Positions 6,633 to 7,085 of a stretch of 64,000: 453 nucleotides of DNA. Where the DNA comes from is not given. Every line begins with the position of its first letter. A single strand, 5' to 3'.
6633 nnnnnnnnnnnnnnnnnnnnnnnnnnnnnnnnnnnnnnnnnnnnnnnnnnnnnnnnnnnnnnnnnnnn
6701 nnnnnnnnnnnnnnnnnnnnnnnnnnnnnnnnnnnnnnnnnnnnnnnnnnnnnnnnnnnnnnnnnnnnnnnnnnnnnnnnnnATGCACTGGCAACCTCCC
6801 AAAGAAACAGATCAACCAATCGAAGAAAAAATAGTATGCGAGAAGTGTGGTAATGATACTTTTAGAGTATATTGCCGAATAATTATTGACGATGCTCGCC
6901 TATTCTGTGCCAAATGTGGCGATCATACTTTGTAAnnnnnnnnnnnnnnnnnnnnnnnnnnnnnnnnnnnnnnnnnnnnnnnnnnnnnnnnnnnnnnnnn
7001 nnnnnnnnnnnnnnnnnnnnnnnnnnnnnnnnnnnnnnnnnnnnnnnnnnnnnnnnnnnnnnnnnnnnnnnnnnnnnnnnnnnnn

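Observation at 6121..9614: Segmental duplication bracketing a 2-kb insert: ilvC terminator through rhomboid 5' end is present twice as direct repeats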

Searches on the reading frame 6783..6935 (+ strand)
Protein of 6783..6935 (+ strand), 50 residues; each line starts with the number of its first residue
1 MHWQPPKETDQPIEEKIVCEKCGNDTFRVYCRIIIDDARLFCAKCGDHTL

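Call 5: search_protein_families(library=pfam, proteins=[window:6783-6935:+], max_evalue=0.01)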
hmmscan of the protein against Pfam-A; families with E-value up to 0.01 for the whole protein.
window:6783-6935:+ (50 aa): 6 families
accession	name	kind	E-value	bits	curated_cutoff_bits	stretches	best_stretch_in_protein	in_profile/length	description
PF08772.16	Zn_ribbon_NOB1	-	5.5e-05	23.6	24.9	0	33-50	17-34/72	Nin one binding (NOB1) Zn-ribbon like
PF24458.1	DUF7573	-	0.00017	21.9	30.2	1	3-45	7-36/39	Domain of unknown function (DUF7573)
PF13240.11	Zn_Ribbon_1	-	0.0025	18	25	0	35-46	9-20/23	zinc-ribbon domain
PF14901.11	Jiv90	-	0.0039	17.8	27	1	15-48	3-35/90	Cleavage inducing molecular chaperone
PF14205.11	Cys_rich_KTR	-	0.0076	16.5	25.5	1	17-49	4-37/54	Cysteine-rich KTR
PF09723.15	Zn_ribbon_8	-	0.0093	16.4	34.4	0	19-48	8-35/41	Zinc ribbon domain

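Call 10: find_encoding_contigs(protein=window:6783-6935:+, flank=6000, max_places=10)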
Protein window:6783-6935:+ (50 aa): 3 contigs read that carry it; 1 place shown.
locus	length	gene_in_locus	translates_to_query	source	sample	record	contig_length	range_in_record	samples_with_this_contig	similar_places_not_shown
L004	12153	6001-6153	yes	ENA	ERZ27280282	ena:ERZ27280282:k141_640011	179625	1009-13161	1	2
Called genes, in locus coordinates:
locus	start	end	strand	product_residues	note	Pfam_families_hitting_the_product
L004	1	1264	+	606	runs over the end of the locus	PF00920:ILVD_EDD_N, PF24877:ILV_EDD_C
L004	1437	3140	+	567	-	PF02776:TPP_enzyme_N, PF00205:TPP_enzyme_M, PF02775:TPP_enzyme_C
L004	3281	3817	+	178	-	PF01842:ACT (weak), PF22629:ACT_AHAS_ss, PF13710:ACT_5 (weak), PF10369:ALS_ss_C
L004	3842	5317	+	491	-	PF07991:KARI_N, PF01450:KARI_C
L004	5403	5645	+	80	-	PF04255:DUF433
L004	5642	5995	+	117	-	PF18480:DUF5615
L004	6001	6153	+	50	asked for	-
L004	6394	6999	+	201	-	-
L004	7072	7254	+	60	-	PF20482:DUF6722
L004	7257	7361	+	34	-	-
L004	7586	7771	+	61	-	-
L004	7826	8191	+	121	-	-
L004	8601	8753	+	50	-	-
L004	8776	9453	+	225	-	PF01694:Rhomboid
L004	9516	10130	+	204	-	PF01300:Sua5_yciO_yrdC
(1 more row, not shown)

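Call 15: find_homologous_proteins(query=window:6783-6935:+, max_evalue=0.001)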
Query window:6783-6935:+ (50 aa): 31 proteins with E <= 0.001 among 31 candidates.
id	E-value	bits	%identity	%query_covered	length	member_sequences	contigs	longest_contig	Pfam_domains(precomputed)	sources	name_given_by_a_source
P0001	1.8e-28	114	96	100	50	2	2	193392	-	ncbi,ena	-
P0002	8.0e-20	87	74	94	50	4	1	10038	-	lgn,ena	-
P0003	1.9e-19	86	72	100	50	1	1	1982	-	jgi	-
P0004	8.4e-18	81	69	98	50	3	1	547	-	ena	-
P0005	2.0e-17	79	83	60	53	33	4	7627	-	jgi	jgi:ribosomal protein S27AE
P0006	2.1e-17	79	72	92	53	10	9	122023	-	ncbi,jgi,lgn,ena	jgi:ribosomal protein S27AE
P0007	2.3e-17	79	71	98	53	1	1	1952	-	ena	-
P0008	3.0e-17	79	72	94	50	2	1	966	-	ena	-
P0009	4.0e-17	78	70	100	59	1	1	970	-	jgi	jgi:ribosomal protein S27AE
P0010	5.6e-17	78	69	98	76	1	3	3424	-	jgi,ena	-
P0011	1.4e-16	77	71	90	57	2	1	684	-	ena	-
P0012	1.6e-16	77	66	100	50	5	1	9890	-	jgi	-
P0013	1.8e-16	76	74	92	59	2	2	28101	-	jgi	jgi:ribosomal protein S27AE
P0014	3.6e-16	75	64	100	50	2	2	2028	-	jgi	jgi:ribosomal protein L37E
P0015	1.3e-15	74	70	100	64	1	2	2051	-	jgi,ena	-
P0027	1.9e-12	64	58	100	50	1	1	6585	-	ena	-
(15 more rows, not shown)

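Call 17: find_encoding_contigs(protein=P0002, flank=6000, max_places=4)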
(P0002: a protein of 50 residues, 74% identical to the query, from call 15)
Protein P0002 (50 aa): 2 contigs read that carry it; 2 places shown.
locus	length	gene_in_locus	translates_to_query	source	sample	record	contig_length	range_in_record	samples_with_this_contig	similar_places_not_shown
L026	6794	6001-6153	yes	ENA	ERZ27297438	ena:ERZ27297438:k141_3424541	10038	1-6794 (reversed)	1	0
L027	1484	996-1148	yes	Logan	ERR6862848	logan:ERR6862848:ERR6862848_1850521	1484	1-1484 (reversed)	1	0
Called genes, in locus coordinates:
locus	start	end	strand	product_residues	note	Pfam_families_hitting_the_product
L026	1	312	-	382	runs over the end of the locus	PF18145:SAVED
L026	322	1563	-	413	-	PF01420:Methylase_S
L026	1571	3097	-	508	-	PF18144:SMODS, PF21654:DncV-like_NTFase, PF18134:AGS_C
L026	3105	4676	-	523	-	PF12161:HsdM_N, PF02384:N6_Mtase, PF01170:UPF0020 (faint)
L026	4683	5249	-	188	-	PF01420:Methylase_S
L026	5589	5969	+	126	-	PF06250:YhcG_C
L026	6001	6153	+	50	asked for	-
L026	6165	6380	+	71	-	-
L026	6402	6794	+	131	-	?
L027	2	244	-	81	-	?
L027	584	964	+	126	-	PF06250:YhcG_C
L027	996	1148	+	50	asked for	-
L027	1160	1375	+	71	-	-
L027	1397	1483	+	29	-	?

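Call 18: find_encoding_contigs(protein=P0006, flank=6000, max_places=6)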
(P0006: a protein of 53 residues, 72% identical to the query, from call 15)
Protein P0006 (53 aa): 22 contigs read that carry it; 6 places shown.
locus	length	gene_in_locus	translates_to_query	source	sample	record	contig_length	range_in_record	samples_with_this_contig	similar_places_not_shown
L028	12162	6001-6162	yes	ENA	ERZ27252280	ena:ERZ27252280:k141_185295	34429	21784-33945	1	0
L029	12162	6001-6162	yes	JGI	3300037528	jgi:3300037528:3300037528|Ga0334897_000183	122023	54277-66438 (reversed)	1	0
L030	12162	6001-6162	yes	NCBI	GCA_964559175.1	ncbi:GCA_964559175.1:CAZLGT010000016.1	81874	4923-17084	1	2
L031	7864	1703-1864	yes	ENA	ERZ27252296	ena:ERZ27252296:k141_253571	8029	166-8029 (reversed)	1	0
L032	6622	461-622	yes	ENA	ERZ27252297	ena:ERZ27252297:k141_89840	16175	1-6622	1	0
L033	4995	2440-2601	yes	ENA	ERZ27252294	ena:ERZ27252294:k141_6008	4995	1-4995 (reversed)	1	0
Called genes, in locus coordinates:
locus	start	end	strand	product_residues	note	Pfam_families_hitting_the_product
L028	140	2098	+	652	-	PF01966:HD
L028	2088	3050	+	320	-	PF06114:Peptidase_M78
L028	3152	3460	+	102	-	PF13560:HTH_31, PF12844:HTH_19, PF01381:HTH_3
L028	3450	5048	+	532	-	PF02384:N6_Mtase, PF07669:Eco57I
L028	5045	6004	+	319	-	PF17728:BsuBI_PstI_RE_N, PF06616:BsuBI_PstI_RE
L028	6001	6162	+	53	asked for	-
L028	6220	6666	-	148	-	PF09917:DUF2147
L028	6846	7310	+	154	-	PF01575:MaoC_dehydratas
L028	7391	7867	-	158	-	PF01451:LMWPc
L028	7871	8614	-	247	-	PF08501:Shikimate_dh_N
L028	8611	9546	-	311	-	PF04018:VCA0040-like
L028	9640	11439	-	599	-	PF19576:Acyltransf_2, PF13444:Acetyltransf_5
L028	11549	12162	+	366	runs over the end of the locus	?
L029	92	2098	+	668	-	PF01966:HD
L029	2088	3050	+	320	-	PF06114:Peptidase_M78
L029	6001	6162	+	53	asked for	-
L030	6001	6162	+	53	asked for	-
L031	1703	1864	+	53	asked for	-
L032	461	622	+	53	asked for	-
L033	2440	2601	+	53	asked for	-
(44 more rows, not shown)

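Call 19: find_encoding_contigs(protein=P0013, flank=6000, max_places=4)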
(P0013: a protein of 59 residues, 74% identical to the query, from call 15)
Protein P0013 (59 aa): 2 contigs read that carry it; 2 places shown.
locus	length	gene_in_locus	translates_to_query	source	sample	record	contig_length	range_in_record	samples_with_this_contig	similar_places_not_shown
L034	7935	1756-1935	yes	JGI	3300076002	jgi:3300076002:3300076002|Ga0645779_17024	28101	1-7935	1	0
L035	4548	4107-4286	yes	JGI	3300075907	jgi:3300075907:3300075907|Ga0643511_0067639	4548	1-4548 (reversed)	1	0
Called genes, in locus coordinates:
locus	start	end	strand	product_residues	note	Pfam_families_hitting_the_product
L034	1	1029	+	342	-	?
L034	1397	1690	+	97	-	-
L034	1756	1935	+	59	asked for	-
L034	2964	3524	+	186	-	-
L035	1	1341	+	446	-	?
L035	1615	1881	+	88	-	PF12636:DUF3781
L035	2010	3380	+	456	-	PF00144:Beta-lactamase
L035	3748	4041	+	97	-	-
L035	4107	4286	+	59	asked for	-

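Call 26: search_protein_families(library=ncbifam, proteins=[window:6783-6935:+], max_evalue=0.1)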
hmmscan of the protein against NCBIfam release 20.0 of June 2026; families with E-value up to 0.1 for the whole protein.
window:6783-6935:+ (50 aa): 2 families
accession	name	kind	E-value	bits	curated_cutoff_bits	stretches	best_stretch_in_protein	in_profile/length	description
NF047912.1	ECs_2282_CxxC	subfamily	0.0037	17.1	37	1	16-47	2-35/60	ECs_2282 family putative zinc-binding protein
TIGR04272.1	cxxc_cxxc_Mbark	domain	0.012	15.3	36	0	16-26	5-15/37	CxxC-x17-CxxC domain-containing protein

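Call 36: find_encoding_contigs(protein=P0012, flank=6000, max_places=3)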
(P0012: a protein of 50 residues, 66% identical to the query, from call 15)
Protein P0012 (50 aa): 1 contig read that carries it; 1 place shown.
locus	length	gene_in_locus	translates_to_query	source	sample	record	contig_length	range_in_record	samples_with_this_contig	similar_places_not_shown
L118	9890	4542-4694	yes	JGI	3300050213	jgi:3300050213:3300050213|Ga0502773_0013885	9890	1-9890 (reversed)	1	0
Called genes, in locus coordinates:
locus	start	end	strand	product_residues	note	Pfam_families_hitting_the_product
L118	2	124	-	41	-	?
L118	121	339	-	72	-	PF13560:HTH_31 (weak), PF01381:HTH_3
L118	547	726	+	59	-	-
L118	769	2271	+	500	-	PF13175:AAA_15, PF13476:AAA_23 (weak), PF13304:AAA_21 (weak)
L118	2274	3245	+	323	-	-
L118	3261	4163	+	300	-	-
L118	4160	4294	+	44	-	-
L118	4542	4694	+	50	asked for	-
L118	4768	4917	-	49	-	-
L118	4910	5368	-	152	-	-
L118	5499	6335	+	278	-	PF00800:PDT, PF01842:ACT (faint)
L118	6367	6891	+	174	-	PF00258:Flavodoxin_1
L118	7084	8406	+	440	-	PF00155:Aminotran_1_2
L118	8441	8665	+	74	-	PF25160:LdpA_Fe-S-bd (faint), PF12797:Fer4_2 (weak), PF12837:Fer4_6 (faint), PF13237:Fer4_10, PF14697:Fer4_21, PF00037:Fer4 (weak), PF12838:Fer4_7, PF13187:Fer4_9 (weak), +2 more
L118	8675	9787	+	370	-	PF01855:POR_N, PF17147:PFOR_II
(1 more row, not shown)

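Call 37: find_encoding_contigs(protein=P0027, flank=6000, max_places=3)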
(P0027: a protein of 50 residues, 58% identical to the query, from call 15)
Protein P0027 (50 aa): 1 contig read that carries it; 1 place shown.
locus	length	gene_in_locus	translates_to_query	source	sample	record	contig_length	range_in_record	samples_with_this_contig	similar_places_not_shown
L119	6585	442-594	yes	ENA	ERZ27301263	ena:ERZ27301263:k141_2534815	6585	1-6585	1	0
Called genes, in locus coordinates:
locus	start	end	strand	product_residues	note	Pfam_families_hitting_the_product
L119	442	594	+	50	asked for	-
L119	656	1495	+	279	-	PF12146:Hydrolase_4, PF00561:Abhydrolase_1, PF12697:Abhydrolase_6, PF00326:Peptidase_S9 (faint)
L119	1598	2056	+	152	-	-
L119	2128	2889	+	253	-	PF05148:Methyltransf_8 (weak), PF13489:Methyltransf_23, PF13847:Methyltransf_31 (weak), PF08241:Methyltransf_11, PF13649:Methyltransf_25 (weak)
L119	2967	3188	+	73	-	-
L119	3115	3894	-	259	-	-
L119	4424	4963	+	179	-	PF13505:OMP_b-brl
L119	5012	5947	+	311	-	PF03783:CsgG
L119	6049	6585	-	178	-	?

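Call 38: search_protein_families(library=padloc, proteins=[window:6783-6935:+], max_evalue=0.1)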
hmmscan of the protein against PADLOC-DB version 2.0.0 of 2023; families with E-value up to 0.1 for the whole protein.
window:6783-6935:+ (50 aa): 0 families

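Call 39: search_protein_families(library=phrogs, proteins=[window:6783-6935:+], max_evalue=0.1)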
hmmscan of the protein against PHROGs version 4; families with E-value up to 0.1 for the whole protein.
window:6783-6935:+ (50 aa): 2 families
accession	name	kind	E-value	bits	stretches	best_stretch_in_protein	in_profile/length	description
phrog_23920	-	unknown function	0.001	20.1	1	18-46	6-33/62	-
phrog_5602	-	unknown function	0.021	15.5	1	15-47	17-50/60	-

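Call 54: list_cluster_members(proteins=[window:6783-6935:+, window:9383-9535:+, window:7176-7781:+, window:9558-10235:+, window:4624-6099:+])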
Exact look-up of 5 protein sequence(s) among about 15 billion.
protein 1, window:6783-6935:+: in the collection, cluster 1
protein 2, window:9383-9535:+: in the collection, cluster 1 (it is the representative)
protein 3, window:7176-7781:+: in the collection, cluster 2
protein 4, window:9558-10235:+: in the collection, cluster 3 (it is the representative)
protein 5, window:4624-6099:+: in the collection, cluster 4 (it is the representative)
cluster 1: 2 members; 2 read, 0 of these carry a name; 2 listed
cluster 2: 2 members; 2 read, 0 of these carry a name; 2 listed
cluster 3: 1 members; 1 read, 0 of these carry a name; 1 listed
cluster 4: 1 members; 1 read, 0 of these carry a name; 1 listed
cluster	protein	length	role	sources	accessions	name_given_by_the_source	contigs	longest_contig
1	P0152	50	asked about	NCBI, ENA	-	-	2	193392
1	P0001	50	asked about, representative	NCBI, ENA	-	-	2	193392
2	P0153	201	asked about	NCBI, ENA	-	-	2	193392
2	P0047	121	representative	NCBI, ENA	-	-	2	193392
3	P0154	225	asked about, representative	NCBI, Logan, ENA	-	-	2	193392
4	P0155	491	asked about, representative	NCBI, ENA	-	-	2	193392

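Call 74: find_related_loci(query=A6, collection=viral_contigs, flank=4000)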
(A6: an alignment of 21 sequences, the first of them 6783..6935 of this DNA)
Query A6 (50 aa) in viral_contigs; peptide patterns used: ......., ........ (x = any residue, [..] = any of these).
11 stretches matched a pattern; 4 encode a relative of the query (tblastn E <= 1e-3); 4 distinct loci.
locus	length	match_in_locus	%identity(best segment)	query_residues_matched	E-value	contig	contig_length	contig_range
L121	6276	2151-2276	74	7-48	1e-21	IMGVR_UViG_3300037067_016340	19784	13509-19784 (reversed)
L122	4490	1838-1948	58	8-45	5e-11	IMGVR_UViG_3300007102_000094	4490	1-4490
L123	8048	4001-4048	75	32-47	3e-5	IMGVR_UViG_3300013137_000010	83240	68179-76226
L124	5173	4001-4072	54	4-27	3e-5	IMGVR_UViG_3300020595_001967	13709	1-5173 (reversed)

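Call 77: search_protein_families(library=pfam, proteins=[L121:523-1008:+, L121:1068-2084:+, L121:2303-2722:+, L121:2902-4374:+, L121:4646-5908:+, L122:261-1832:+, L122:1957-2934:+, L122:3381-3842:+], max_evalue=0.001)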
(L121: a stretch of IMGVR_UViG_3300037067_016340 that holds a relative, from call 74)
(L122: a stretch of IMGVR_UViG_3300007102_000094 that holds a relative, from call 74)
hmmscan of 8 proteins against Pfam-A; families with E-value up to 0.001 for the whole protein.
L121:523-1008:+ (161 aa): 0 families

L121:1068-2084:+ (338 aa): 3 families
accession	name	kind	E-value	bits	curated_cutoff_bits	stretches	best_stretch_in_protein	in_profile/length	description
PF13793.12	Pribosyltran_N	-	5.1e-38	130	25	1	3-147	1-117/117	N-terminal domain of ribose phosphate pyrophosphokinase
PF14572.12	Pribosyl_synth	-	3.5e-21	76.4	27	1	225-337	70-184/184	Phosphoribosyl synthetase-associated domain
PF00156.33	Pribosyltran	-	1.6e-10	40.9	26.3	1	183-296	24-144/158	Phosphoribosyl transferase domain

L121:2303-2722:+ (139 aa): 0 families

L121:2902-4374:+ (490 aa): 6 families
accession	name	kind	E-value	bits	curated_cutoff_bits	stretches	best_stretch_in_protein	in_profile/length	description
PF03721.20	UDPG_MGDP_dh_N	-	5.1e-44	150.5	27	1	76-248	3-178/187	UDP-glucose/GDP-mannose dehydrogenase family, NAD binding domain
PF00984.24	UDPG_MGDP_dh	-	6.5e-31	106.7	25.4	1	272-362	2-93/94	UDP-glucose/GDP-mannose dehydrogenase family, central domain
PF03720.21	UDPG_MGDP_dh_C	-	1e-19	71.2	30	1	390-481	2-101/103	UDP-glucose/GDP-mannose dehydrogenase family, UDP binding domain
PF03446.21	NAD_binding_2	-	9.5e-08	32.6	21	1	76-202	2-104/161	NAD binding domain of 6-phosphogluconate dehydrogenase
PF02558.23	ApbA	-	0.00012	22.2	22.2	1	76-157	1-76/150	Ketopantoate reductase PanE/ApbA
PF03807.23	F420_oxidored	-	0.00076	20.5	21.6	0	76-156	2-68/94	NADP oxidoreductase coenzyme F420-dependent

L121:4646-5908:+ (420 aa): 2 families
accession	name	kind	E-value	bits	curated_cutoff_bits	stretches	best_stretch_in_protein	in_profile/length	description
PF02086.21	MethyltransfD12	-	1.5e-20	74.5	22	1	10-266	1-245/253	D12 class N6 adenine-specific DNA methyltransferase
PF03693.20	ParD_antitoxin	-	0.00017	22.3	21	1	340-372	44-76/81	Bacterial antitoxin of ParD toxin-antitoxin type II system and RHH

L122:261-1832:+ (523 aa): 4 families
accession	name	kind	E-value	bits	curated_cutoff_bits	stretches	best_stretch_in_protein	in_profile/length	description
PF00271.37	Helicase_C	-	9.8e-09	35.9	23.5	1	363-462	8-110/110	Helicase conserved C-terminal domain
PF00270.35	DEAD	-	1.9e-08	34.6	26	1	100-235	3-161/167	DEAD/DEAH box helicase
PF04851.21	ResIII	-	6.9e-07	29.7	22.5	1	109-234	21-162/164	Type III restriction enzyme, res subunit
PF00176.29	SNF2-rel_dom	-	5.4e-06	26.2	24.9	1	118-242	24-171/290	SNF2-related domain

L122:1957-2934:+ (325 aa): 1 family
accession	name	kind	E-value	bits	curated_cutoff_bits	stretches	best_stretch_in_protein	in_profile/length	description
PF01555.25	N6_N4_Mtase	-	1.4e-23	84.4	26.7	1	30-308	1-221/221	DNA methylase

L122:3381-3842:+ (153 aa): 0 families
